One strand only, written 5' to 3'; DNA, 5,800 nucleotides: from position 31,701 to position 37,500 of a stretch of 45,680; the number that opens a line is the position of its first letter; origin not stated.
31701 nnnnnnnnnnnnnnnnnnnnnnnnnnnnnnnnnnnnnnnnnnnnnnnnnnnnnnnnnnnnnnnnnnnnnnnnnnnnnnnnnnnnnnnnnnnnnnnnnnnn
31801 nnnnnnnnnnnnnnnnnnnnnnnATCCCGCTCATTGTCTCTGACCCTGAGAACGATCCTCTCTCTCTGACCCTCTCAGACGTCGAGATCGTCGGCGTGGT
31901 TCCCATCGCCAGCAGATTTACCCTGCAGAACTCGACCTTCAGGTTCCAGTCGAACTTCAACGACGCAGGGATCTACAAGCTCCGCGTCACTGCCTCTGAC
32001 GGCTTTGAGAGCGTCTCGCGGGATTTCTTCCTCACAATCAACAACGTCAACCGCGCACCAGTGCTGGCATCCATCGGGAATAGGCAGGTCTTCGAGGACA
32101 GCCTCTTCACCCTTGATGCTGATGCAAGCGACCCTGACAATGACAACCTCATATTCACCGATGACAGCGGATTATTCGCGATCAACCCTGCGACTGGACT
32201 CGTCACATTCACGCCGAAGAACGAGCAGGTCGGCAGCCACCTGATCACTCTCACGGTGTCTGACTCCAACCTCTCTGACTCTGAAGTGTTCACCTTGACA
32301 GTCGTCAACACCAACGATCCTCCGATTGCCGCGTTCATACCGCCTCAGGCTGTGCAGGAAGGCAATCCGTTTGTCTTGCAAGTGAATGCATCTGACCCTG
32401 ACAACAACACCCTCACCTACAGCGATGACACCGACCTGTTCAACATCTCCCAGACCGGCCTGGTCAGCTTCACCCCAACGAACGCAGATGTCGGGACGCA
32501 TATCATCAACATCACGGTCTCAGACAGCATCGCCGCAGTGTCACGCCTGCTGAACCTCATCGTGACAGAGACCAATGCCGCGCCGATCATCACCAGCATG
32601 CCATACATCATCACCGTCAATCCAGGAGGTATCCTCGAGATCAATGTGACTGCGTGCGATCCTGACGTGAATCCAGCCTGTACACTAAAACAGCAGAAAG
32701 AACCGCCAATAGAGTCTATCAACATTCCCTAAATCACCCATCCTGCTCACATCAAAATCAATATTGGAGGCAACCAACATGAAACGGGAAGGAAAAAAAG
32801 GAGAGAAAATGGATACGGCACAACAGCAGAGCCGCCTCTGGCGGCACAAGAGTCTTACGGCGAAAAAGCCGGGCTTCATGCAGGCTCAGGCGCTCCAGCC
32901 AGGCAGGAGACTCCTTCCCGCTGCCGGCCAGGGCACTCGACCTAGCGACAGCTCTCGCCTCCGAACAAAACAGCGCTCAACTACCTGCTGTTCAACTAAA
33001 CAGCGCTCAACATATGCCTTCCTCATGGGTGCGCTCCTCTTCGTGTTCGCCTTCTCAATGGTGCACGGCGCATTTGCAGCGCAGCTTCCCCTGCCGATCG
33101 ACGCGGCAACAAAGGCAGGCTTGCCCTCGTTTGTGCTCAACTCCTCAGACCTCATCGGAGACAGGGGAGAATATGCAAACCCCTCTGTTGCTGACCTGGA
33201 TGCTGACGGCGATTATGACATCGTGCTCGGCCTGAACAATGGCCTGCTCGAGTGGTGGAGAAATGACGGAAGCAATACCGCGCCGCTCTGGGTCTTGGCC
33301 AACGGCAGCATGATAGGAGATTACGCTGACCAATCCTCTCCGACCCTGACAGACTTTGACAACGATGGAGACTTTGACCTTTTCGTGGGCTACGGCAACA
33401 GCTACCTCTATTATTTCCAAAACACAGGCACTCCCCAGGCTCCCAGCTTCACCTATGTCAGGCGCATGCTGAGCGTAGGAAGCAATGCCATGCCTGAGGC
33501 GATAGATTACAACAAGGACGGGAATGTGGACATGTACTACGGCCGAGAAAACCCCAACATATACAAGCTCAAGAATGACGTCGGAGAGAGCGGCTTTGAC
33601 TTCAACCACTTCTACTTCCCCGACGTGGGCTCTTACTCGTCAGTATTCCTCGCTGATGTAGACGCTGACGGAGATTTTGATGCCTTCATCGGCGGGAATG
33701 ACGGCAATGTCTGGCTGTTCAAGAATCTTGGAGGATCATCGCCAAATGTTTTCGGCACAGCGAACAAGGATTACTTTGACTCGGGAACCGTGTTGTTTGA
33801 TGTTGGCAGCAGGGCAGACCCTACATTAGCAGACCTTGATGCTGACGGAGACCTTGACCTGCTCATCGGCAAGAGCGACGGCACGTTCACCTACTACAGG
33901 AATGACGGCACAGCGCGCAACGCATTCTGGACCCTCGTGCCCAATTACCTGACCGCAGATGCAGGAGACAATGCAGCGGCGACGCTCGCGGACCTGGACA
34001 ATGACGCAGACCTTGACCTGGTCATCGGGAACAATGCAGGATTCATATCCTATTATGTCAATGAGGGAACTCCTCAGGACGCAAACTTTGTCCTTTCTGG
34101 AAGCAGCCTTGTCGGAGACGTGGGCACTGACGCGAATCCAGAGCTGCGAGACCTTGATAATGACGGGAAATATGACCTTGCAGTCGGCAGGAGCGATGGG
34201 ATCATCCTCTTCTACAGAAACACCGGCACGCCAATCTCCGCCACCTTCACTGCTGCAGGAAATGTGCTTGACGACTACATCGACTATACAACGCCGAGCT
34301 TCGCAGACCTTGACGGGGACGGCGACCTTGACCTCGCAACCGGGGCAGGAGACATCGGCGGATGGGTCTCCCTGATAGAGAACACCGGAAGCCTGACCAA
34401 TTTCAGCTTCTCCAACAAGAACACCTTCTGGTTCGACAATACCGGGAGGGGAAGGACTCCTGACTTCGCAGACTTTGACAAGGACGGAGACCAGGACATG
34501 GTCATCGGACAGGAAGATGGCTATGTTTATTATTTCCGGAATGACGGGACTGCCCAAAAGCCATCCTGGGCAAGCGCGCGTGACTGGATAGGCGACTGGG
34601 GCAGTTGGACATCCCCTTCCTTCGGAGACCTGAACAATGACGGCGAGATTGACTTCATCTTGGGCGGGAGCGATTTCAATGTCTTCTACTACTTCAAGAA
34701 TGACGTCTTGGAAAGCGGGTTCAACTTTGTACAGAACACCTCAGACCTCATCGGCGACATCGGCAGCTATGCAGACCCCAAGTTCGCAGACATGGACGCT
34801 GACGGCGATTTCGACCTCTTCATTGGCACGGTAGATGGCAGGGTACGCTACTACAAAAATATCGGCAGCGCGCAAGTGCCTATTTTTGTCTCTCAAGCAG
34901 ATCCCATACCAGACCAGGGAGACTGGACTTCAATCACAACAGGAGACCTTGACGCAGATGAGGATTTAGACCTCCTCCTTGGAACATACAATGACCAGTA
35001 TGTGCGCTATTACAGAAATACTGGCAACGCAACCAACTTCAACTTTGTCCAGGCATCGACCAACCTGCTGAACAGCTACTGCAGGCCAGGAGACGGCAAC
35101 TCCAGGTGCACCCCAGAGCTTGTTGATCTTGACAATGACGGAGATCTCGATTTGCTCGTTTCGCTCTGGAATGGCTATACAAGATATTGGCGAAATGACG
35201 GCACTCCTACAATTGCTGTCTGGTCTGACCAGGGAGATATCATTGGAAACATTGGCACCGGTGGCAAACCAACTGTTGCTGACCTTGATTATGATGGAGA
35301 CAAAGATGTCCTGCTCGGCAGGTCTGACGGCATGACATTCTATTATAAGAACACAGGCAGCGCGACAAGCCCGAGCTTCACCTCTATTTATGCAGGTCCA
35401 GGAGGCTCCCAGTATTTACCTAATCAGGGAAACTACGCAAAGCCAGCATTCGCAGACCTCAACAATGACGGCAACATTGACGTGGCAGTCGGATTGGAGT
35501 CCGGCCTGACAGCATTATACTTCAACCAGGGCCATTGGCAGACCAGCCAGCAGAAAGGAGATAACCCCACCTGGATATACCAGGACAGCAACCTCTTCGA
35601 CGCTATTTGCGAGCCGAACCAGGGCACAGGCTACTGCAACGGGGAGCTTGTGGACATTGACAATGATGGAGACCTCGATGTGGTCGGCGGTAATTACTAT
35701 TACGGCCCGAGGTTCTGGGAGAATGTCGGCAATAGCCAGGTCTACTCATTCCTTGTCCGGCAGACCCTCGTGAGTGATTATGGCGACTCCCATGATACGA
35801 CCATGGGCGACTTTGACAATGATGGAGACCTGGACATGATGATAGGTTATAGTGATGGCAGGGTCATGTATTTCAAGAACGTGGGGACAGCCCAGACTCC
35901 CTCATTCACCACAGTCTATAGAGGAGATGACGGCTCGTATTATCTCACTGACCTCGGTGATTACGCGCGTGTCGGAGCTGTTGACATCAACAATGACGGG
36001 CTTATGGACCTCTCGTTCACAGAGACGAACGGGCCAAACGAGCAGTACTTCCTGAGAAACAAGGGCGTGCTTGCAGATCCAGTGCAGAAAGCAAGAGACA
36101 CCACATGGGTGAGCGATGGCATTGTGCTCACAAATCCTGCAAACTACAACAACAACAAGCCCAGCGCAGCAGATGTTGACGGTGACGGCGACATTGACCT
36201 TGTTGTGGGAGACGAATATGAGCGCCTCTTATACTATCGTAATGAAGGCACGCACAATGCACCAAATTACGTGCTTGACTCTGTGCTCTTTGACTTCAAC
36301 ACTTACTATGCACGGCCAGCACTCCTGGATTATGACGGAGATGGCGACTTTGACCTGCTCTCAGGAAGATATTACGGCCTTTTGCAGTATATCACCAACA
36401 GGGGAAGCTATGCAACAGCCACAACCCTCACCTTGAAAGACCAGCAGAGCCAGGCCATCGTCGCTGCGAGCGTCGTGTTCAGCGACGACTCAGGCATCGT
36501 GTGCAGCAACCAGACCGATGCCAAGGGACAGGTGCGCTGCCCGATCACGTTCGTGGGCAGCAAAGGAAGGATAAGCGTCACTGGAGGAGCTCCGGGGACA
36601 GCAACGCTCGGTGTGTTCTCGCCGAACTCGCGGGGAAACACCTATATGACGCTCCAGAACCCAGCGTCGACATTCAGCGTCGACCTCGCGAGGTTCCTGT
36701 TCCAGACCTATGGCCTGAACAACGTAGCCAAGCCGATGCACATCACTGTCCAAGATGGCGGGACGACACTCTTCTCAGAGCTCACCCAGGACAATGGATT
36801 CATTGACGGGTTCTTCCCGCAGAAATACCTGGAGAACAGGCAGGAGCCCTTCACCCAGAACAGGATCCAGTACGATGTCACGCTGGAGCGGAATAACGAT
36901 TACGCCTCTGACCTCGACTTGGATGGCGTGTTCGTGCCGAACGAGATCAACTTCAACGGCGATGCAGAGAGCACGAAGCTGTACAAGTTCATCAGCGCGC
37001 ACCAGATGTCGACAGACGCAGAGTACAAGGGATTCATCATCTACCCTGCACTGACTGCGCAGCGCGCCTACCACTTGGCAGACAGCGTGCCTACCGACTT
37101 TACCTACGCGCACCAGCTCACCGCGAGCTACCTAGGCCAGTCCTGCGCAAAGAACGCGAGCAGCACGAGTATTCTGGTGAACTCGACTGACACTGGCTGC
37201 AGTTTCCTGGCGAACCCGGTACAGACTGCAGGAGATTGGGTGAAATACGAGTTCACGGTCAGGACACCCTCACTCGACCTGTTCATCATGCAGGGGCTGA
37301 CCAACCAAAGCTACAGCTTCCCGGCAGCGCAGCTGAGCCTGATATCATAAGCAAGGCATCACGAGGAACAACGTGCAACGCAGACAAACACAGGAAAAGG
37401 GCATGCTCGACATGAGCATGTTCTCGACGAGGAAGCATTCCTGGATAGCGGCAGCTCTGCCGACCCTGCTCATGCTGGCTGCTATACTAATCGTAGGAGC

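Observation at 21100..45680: Co-directional secretome island of more than 24 kb: chaperone-like lipoprotein plus three giant multidomain surface proteins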

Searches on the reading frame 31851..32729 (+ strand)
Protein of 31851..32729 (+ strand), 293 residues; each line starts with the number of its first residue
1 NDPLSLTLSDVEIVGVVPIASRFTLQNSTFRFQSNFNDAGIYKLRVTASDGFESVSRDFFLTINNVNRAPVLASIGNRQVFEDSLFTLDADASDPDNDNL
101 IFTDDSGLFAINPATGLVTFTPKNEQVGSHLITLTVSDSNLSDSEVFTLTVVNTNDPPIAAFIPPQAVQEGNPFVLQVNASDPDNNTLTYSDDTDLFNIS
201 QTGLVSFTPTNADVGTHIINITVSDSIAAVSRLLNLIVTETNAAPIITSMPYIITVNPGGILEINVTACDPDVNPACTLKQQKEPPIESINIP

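Call 20: search_protein_families(library=pfam, proteins=[window:31851-32729:+], max_evalue=0.1)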
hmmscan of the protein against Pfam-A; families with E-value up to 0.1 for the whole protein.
window:31851-32729:+ (293 aa): 10 families
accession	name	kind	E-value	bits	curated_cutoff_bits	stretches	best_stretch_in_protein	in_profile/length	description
PF17963.7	Big_9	-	2.1e-18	67.4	23.6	2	67-149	1-88/89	Bacterial Ig domain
PF05345.18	He_PIG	-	4.3e-14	53.2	24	2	69-151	1-95/96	Putative Ig domain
PF17803.7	Cadherin_4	-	9.9e-11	42.4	25.1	2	61-122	5-65/71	Bacterial cadherin-like domain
PF17892.7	Cadherin_5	-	1.1e-08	35.2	26.5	2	66-150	1-96/98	Cadherin-like domain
PF00801.26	PKD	-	9e-08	32.4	23.5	0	32-61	49-78/80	PKD domain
PF18911.6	PKD_4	-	2.2e-07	31.2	27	1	155-225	1-70/85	PKD domain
PF19076.6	CshA_repeat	-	3.7e-05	24.8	27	1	101-140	52-91/103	Surface adhesin CshA repetitive domain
PF21060.3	Reovirus_L2_6th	-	0.0014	19.4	27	0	18-60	52-93/98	Reovirus core-spike protein lambda-2 (L2), 6th domain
PF14900.11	DUF4493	-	0.051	13.8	27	0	134-226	129-214/226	Domain of unknown function (DUF4493)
PF07679.22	I-set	-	0.056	13.9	23.7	0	29-62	57-89/90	Immunoglobulin I-set domain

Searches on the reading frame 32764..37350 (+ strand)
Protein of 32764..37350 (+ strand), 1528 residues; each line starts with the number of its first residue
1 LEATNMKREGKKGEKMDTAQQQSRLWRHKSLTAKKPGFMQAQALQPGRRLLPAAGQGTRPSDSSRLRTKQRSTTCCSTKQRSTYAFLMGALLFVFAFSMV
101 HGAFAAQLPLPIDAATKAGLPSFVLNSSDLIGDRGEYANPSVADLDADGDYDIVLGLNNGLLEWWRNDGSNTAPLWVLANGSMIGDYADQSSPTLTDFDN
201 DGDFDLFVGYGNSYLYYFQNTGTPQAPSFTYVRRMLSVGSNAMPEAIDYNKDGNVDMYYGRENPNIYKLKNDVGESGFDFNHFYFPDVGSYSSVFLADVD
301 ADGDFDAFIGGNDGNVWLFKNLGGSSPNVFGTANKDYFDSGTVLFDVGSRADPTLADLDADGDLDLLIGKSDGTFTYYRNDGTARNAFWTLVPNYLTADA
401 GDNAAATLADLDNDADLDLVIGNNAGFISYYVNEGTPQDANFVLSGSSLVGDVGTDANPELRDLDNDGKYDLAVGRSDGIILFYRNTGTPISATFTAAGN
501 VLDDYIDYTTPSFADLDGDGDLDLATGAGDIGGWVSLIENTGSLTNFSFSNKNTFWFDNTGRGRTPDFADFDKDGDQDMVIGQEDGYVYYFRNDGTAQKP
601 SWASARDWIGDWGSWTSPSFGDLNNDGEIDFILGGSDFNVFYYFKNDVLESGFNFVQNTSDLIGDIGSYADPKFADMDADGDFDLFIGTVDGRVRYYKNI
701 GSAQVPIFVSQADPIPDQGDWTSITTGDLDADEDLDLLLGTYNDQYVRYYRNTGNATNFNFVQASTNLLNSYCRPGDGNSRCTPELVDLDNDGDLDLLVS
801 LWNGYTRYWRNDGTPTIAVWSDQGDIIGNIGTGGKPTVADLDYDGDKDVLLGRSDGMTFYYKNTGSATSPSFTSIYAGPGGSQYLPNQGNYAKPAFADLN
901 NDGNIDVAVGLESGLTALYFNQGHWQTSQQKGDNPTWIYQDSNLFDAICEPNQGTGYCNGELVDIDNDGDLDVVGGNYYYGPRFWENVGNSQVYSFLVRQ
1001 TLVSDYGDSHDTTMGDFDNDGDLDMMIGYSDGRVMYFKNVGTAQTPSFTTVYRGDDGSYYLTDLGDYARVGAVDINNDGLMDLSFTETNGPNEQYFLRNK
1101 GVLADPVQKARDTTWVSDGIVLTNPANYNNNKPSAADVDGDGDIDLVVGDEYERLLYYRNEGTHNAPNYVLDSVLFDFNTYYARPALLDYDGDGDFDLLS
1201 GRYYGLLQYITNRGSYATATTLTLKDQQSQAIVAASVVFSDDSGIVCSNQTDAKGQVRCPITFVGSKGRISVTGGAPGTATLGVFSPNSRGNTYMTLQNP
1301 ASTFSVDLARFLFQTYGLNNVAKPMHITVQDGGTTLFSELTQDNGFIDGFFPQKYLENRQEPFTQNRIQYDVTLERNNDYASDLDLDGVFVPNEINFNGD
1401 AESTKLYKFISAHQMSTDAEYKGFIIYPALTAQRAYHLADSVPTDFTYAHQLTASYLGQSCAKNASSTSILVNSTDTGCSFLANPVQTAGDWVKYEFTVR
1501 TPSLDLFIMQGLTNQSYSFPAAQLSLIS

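Call 4: search_protein_families(library=pfam, proteins=[window:32764-37350:+], max_evalue=0.01)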
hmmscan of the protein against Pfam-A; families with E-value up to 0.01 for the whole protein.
window:32764-37350:+ (1528 aa): 5 families
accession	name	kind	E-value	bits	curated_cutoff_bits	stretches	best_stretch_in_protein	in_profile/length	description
PF13517.12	FG-GAP_3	-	1.7e-72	240.3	26.9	16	570-632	1-60/61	FG-GAP-like repeat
PF01839.29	FG-GAP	-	6.1e-31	106.2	22.1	2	191-222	3-32/37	FG-GAP repeat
PF14783.12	BBS2_Mid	-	3.9e-12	46.7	27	0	568-595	4-31/108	Ciliary BBSome complex subunit 2, middle region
PF23743.1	Beta-prop_BBS7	-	3.3e-06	27.1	27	0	567-594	225-252/299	BBS7 beta-propeller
PF15907.11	Itfg2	-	6.1e-06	26.1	27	0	663-768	22-121/330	Integrin-alpha FG-GAP repeat-containing protein 2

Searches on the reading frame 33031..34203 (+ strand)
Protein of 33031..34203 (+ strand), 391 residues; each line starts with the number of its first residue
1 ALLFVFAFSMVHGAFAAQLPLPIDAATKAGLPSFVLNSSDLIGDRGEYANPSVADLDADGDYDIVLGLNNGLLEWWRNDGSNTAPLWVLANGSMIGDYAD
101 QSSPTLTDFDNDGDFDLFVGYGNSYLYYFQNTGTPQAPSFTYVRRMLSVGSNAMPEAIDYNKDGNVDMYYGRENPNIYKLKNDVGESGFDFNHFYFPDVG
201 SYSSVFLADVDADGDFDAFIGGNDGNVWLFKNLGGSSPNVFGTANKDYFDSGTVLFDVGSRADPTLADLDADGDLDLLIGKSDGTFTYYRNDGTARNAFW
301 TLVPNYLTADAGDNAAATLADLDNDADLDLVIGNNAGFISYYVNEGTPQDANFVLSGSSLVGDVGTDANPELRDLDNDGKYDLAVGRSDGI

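Call 34: search_protein_families(library=pfam, proteins=[window:33031-34203:+], max_evalue=0.05)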
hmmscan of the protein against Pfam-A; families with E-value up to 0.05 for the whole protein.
window:33031-34203:+ (391 aa): 5 families
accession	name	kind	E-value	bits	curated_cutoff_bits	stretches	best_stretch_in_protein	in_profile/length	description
PF13517.12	FG-GAP_3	-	1.9e-30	105.6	26.9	6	268-332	1-61/61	FG-GAP-like repeat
PF01839.29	FG-GAP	-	1.1e-12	47.9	22.1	1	102-133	3-32/37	FG-GAP repeat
PF14783.12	BBS2_Mid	-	5.9e-08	33.2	27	0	266-294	4-32/108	Ciliary BBSome complex subunit 2, middle region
PF15907.11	Itfg2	-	0.012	15.4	27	0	266-292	80-106/330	Integrin-alpha FG-GAP repeat-containing protein 2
PF23743.1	Beta-prop_BBS7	-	0.022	14.5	27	0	267-293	227-253/299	BBS7 beta-propeller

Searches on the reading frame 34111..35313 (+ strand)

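Call 34: search_protein_families(library=pfam, proteins=[window:34111-35313:+], max_evalue=0.05)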
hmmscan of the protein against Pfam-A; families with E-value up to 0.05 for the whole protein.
window:34111-35313:+ (401 aa): 5 families
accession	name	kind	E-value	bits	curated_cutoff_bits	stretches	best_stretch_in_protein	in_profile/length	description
PF13517.12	FG-GAP_3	-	5.9e-41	139.3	26.9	7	121-183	1-60/61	FG-GAP-like repeat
PF01839.29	FG-GAP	-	1.8e-15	56.8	22.1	3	114-142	2-37/37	FG-GAP repeat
PF14783.12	BBS2_Mid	-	6.2e-11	42.8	27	0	119-146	4-31/108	Ciliary BBSome complex subunit 2, middle region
PF23743.1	Beta-prop_BBS7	-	4.1e-05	23.5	27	0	118-145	225-252/299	BBS7 beta-propeller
PF15907.11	Itfg2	-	0.00016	21.5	27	0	214-320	22-122/330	Integrin-alpha FG-GAP repeat-containing protein 2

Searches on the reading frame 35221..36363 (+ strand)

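Call 34: search_protein_families(library=pfam, proteins=[window:35221-36363:+], max_evalue=0.05)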
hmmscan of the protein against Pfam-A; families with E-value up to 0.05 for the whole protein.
window:35221-36363:+ (381 aa): 5 families
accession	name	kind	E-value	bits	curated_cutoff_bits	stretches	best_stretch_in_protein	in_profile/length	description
PF13517.12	FG-GAP_3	-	2.4e-27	95.7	26.9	5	145-207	1-60/61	FG-GAP-like repeat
PF01839.29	FG-GAP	-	4.2e-13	49.3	22.1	1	144-175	8-35/37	FG-GAP repeat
PF14783.12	BBS2_Mid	-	0.0015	19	27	0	195-221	4-30/108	Ciliary BBSome complex subunit 2, middle region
PF15907.11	Itfg2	-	0.0047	16.7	27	0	245-348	14-112/330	Integrin-alpha FG-GAP repeat-containing protein 2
PF23743.1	Beta-prop_BBS7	-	0.0078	16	27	0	20-42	227-249/299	BBS7 beta-propeller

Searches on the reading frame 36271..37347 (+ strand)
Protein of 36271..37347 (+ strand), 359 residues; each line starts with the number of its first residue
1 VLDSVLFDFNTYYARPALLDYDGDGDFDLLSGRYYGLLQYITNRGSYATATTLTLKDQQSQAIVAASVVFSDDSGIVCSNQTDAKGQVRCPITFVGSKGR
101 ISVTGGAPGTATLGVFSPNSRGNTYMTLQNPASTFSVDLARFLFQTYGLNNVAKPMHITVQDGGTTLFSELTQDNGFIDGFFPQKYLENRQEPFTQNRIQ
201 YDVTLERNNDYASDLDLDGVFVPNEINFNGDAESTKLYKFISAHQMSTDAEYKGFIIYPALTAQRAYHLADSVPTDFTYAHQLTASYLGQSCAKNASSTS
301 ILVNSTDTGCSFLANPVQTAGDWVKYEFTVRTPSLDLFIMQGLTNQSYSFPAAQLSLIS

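Call 34: search_protein_families(library=pfam, proteins=[window:36271-37347:+], max_evalue=0.05)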
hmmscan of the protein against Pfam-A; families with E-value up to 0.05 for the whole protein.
window:36271-37347:+ (359 aa): 3 families
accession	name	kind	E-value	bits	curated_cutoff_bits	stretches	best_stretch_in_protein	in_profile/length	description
PF02369.22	Big_1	-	0.0066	17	34.9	1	45-93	15-67/93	Bacterial Ig-like domain (group 1)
PF13517.12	FG-GAP_3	-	0.033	15.2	26.9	1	20-48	1-30/61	FG-GAP-like repeat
PF01839.29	FG-GAP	-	0.035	14.4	22.1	1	16-36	5-25/37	FG-GAP repeat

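Call 37: search_protein_families(library=ncbifam, proteins=[window:36271-37347:+], max_evalue=0.05)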
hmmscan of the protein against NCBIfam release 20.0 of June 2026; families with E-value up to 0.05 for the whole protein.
window:36271-37347:+ (359 aa): 0 families
